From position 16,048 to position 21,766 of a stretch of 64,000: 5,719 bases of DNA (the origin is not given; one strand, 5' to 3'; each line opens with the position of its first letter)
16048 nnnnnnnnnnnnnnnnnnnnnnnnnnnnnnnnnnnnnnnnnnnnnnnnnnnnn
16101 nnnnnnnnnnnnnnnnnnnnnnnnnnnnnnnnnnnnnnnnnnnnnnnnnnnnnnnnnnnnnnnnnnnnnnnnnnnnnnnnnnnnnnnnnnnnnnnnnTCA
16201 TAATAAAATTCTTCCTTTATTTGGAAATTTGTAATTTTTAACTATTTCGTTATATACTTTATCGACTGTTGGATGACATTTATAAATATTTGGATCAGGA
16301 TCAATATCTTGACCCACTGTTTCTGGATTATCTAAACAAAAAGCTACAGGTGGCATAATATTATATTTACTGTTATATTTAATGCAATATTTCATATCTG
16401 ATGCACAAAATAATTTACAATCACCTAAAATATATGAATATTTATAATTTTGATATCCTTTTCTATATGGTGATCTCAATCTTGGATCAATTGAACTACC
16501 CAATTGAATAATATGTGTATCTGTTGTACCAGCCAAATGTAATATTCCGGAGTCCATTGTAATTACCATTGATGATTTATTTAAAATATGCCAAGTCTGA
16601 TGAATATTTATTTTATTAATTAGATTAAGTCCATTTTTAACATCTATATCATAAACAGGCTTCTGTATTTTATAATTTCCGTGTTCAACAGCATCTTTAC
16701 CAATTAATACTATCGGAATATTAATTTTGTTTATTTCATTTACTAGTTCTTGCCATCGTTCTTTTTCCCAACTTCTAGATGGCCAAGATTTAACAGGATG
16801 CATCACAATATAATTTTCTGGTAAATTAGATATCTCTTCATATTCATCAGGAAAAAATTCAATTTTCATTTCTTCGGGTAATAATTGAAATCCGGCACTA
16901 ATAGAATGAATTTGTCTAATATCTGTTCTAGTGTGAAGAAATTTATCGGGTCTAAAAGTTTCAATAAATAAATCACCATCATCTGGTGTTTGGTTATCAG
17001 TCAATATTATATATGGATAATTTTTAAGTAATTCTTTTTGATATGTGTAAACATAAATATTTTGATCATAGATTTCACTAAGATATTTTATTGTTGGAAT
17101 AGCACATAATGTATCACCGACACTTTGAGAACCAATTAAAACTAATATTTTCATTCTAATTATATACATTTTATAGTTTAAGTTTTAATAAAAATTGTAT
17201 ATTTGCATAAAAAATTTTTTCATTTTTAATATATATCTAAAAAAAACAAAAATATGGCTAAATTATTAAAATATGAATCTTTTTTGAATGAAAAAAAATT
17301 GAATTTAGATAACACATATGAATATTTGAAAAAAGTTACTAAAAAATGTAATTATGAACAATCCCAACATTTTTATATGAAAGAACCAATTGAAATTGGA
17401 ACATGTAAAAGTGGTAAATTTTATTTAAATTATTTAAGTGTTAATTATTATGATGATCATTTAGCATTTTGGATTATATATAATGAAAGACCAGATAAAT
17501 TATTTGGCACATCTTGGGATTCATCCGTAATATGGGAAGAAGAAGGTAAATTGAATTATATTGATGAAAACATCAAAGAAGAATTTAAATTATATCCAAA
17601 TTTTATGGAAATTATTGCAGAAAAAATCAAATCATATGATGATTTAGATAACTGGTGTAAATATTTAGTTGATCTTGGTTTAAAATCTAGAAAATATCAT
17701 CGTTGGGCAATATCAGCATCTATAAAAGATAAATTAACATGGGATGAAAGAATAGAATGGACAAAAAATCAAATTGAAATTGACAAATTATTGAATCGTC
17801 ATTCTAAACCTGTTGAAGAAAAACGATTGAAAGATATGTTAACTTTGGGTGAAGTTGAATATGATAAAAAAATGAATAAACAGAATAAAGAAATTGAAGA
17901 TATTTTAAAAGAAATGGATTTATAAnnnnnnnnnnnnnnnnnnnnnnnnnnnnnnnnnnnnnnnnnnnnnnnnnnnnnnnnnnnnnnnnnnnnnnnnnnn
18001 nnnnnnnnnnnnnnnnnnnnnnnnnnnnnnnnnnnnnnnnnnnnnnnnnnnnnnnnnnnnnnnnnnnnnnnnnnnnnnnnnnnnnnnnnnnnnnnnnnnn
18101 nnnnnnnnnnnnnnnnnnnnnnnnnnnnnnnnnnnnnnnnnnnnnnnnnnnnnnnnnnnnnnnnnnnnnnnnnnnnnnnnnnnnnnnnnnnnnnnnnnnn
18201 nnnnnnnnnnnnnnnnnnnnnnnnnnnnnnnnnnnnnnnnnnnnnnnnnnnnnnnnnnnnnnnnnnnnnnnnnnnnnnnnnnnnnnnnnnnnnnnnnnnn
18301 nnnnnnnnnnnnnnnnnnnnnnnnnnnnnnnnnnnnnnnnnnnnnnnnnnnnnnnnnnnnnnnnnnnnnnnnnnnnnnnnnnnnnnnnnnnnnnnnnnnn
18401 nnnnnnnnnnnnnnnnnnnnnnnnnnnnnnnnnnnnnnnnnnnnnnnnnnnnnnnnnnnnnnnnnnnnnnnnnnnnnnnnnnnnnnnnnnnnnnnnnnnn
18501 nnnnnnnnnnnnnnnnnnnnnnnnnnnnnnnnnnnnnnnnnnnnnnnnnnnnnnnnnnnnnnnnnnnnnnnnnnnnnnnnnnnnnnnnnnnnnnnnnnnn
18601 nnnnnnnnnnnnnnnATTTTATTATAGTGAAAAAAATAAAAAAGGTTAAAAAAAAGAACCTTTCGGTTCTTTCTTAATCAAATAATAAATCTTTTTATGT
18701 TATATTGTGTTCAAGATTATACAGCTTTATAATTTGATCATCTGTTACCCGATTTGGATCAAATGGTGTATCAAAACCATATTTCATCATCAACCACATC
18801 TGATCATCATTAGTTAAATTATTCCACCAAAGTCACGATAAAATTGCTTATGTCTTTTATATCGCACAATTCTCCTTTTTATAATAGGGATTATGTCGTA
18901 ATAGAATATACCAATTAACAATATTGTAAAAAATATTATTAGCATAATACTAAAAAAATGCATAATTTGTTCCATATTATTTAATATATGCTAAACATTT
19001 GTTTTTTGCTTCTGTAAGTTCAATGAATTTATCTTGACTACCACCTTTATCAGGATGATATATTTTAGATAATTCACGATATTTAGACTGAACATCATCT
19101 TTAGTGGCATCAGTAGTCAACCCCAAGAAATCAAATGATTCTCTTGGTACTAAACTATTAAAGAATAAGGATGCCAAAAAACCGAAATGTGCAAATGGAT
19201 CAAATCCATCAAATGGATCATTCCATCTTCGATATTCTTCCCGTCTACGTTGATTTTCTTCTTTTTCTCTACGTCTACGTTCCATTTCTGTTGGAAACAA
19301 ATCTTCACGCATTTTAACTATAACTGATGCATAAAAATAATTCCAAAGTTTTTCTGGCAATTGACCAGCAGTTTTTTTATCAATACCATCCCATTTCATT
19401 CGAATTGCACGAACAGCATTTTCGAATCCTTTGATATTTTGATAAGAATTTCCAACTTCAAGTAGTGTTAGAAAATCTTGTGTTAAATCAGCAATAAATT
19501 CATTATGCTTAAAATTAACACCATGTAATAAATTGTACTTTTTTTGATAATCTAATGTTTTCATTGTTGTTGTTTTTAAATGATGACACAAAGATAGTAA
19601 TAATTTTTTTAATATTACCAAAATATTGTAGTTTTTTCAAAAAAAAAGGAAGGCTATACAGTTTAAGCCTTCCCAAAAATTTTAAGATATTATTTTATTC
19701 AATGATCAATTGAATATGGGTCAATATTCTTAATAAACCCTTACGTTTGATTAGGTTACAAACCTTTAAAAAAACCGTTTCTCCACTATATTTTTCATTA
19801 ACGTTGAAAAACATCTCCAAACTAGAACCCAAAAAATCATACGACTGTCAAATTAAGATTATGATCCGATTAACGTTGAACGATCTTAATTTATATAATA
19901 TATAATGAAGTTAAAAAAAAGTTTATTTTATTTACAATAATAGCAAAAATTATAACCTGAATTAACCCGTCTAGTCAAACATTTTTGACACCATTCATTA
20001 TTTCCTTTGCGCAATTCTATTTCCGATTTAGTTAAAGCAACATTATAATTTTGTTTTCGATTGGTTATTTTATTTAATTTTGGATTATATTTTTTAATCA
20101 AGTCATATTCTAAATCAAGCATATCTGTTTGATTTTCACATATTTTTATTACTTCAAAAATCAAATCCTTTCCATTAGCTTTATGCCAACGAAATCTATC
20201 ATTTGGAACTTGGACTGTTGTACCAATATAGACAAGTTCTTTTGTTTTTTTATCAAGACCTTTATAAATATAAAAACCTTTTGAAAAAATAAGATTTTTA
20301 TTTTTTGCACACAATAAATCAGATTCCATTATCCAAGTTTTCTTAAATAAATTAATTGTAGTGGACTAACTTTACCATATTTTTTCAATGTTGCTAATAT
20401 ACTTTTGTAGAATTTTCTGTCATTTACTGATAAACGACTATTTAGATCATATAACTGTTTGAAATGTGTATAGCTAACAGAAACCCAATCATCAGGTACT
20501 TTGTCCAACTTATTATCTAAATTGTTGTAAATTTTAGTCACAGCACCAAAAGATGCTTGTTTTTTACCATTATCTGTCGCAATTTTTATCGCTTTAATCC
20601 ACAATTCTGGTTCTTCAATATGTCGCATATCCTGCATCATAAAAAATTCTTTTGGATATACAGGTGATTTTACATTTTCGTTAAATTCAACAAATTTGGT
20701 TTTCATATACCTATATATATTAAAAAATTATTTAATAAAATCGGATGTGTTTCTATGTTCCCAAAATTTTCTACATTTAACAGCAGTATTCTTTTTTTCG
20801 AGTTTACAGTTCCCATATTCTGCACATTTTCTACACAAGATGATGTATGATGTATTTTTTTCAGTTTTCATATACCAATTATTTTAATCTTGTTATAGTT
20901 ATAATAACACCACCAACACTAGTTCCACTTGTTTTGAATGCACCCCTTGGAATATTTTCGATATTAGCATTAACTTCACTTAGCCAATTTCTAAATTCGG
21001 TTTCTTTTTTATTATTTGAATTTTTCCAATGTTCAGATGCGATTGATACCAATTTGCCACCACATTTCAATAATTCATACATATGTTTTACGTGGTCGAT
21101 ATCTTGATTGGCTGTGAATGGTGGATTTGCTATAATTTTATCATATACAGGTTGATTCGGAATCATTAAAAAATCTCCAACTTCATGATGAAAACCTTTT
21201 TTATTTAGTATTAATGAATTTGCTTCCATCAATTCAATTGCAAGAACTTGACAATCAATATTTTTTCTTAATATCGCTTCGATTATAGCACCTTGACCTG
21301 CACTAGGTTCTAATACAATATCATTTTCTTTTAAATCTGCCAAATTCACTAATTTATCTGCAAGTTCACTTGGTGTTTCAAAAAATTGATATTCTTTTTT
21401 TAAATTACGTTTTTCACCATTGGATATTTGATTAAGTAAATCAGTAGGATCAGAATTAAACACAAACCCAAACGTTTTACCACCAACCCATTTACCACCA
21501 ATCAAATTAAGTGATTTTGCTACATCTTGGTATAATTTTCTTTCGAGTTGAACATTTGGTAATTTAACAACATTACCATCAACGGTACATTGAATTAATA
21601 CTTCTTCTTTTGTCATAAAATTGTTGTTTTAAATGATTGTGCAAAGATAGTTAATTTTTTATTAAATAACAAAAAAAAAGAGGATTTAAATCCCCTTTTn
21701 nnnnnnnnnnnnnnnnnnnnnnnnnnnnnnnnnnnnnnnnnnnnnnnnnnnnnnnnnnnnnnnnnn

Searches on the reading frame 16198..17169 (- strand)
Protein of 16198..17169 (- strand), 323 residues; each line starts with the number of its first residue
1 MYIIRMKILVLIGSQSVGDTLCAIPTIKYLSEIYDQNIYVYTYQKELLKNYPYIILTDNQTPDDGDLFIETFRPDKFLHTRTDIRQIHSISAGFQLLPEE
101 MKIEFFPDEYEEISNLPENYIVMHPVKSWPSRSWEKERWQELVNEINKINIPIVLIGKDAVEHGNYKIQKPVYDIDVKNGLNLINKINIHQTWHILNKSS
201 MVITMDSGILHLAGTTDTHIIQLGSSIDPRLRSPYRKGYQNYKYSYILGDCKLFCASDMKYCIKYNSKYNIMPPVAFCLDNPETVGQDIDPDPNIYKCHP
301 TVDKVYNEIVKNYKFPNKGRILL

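Call 41: search_protein_families(library=phrogs, proteins=[window:16198-17169:-], max_evalue=0.001)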
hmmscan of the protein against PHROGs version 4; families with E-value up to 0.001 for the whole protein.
window:16198-17169:- (323 aa): 0 families

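Call 61: search_protein_families(library=pfam, proteins=[window:16198-17169:-], max_evalue=0.001)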
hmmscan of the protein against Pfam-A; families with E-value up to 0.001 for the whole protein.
window:16198-17169:- (323 aa): 1 family
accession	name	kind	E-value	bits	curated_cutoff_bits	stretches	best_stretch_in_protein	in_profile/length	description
PF01075.23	Glyco_transf_9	-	1.4e-13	51.2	22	1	116-239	103-224/247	Glycosyltransferase family 9 (heptosyltransferase)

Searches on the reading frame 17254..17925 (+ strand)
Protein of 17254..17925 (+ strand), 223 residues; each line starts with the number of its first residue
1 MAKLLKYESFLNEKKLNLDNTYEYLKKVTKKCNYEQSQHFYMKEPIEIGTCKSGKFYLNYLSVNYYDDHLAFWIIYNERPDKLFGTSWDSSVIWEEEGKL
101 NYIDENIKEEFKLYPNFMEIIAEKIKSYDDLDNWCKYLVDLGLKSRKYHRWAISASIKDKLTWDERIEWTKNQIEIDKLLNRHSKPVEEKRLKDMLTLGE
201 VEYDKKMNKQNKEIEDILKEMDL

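Call 21: search_protein_families(library=pfam, proteins=[window:17254-17925:+], max_evalue=0.01)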
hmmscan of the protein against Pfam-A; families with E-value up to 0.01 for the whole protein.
window:17254-17925:+ (223 aa): 1 family
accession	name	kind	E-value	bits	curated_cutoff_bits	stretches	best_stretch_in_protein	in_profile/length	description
PF21732.2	DUF6864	-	0.00062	20.1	27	1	32-67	66-101/114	Domain of unknown function (DUF6864)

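Call 22: search_protein_families(library=phrogs, proteins=[window:17254-17925:+], max_evalue=0.01)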
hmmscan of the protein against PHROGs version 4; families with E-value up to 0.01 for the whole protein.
window:17254-17925:+ (223 aa): 1 family
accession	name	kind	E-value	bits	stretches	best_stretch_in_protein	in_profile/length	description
phrog_20599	-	DNA, RNA and nucleotide metabolism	0.009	16.8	0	158-183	20-46/149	RNA polymerase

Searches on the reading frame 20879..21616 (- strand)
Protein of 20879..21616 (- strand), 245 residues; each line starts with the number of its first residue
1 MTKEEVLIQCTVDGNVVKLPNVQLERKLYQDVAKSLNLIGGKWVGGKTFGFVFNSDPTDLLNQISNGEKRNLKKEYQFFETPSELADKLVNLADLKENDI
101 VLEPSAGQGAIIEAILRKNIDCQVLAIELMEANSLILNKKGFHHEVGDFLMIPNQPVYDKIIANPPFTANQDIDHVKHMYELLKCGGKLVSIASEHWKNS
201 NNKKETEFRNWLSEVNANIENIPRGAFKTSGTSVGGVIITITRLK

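Call 21: search_protein_families(library=pfam, proteins=[window:20879-21616:-], max_evalue=0.01)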
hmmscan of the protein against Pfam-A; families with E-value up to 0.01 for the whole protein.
window:20879-21616:- (245 aa): 6 families
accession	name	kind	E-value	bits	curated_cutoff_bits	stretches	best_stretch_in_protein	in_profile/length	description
PF01555.25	N6_N4_Mtase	-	4.5e-05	24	26.7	1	15-119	116-203/221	DNA methylase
PF05175.20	MTS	-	0.00021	21.4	23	1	120-201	61-148/170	Methyltransferase small domain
PF07669.17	Eco57I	-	0.00028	21.5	25.3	0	115-182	38-123/171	Eco57I restriction-modification methylase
PF01170.24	UPF0020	-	0.0011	19.2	22.3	0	84-116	15-48/197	RMKL-like, methyltransferase domain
PF02384.22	N6_Mtase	-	0.0016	18.3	20.4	0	73-170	23-138/311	N-6 DNA Methylase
PF13847.12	Methyltransf_31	-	0.0093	16.1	27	0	96-203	2-128/145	Methyltransferase domain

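Call 22: search_protein_families(library=phrogs, proteins=[window:20879-21616:-], max_evalue=0.01)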
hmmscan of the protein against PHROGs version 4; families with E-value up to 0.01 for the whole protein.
window:20879-21616:- (245 aa): 19 families
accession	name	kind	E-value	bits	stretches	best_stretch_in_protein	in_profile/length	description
phrog_9133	-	unknown function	1.3e-59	203.1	1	3-244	661-905/1259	-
phrog_15406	-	other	1.9e-44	152.3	1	74-242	1247-1416/2789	DNA methyltransferase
phrog_11358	-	unknown function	2.9e-43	148.2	1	77-234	1847-2002/3431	-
phrog_9793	-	unknown function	1.8e-35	123.4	1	77-241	604-769/772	-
phrog_18947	-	unknown function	9.3e-34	116.9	1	74-229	565-718/1537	-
phrog_6263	-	other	2.8e-32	113.1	1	5-228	323-533/548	DNA methyltransferase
phrog_22901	-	unknown function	1.1e-27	96.9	1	68-229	624-784/1394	-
phrog_799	-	other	3.8e-14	53.7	1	65-182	201-306/458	DNA methyltransferase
phrog_32703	-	unknown function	9e-12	45.4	1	75-203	8-134/480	-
phrog_10691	-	unknown function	2e-10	38.8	1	66-243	2347-2526/3925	-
phrog_5143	-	unknown function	1.9e-08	32.9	1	57-243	1781-1968/2204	-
phrog_3820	-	other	7.9e-07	29.4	1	78-194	51-165/255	DNA methyltransferase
phrog_5172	-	unknown function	3.2e-06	27.1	1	71-187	15-125/377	-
phrog_11371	-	unknown function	6.7e-06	26.4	0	65-122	278-334/383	-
phrog_1600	-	other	6.9e-05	22.6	1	65-122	16-75/489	DNA methyltransferase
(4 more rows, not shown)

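Call 32: find_related_loci(query=window:20879-21616:-, collection=viral_contigs, flank=6000)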
Query window:20879-21616:- (245 aa) in viral_contigs; peptide patterns used: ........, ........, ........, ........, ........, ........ (x = any residue, [..] = any of these).
49 stretches matched a pattern; 23 encode a relative of the query (tblastn E <= 1e-3); 23 distinct loci.
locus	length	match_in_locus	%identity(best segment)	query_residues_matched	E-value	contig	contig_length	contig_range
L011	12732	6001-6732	61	1-243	7e-92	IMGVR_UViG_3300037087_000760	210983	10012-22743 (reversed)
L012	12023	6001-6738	57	1-243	4e-87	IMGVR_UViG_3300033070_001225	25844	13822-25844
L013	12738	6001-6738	56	1-243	5e-87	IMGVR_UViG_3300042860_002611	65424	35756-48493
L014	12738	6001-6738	56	1-243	5e-87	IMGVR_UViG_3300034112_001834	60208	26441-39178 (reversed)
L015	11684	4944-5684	57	4-243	1e-84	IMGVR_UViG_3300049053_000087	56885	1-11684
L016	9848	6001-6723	57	1-241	2e-84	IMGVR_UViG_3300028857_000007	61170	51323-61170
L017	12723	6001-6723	57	1-241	2e-84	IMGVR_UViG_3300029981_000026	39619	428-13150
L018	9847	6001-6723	57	1-241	2e-84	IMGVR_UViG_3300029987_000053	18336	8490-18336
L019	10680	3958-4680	57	1-241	2e-84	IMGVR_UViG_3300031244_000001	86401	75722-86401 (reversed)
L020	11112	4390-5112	57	1-241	2e-84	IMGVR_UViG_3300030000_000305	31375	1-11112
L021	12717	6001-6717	47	1-243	1e-68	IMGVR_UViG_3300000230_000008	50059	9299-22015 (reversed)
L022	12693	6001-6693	43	5-234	1e-48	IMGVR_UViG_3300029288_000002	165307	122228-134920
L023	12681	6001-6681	41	5-241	2e-45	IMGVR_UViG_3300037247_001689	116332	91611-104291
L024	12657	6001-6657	42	14-243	1e-44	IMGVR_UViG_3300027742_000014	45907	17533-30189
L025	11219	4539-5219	41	6-241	3e-44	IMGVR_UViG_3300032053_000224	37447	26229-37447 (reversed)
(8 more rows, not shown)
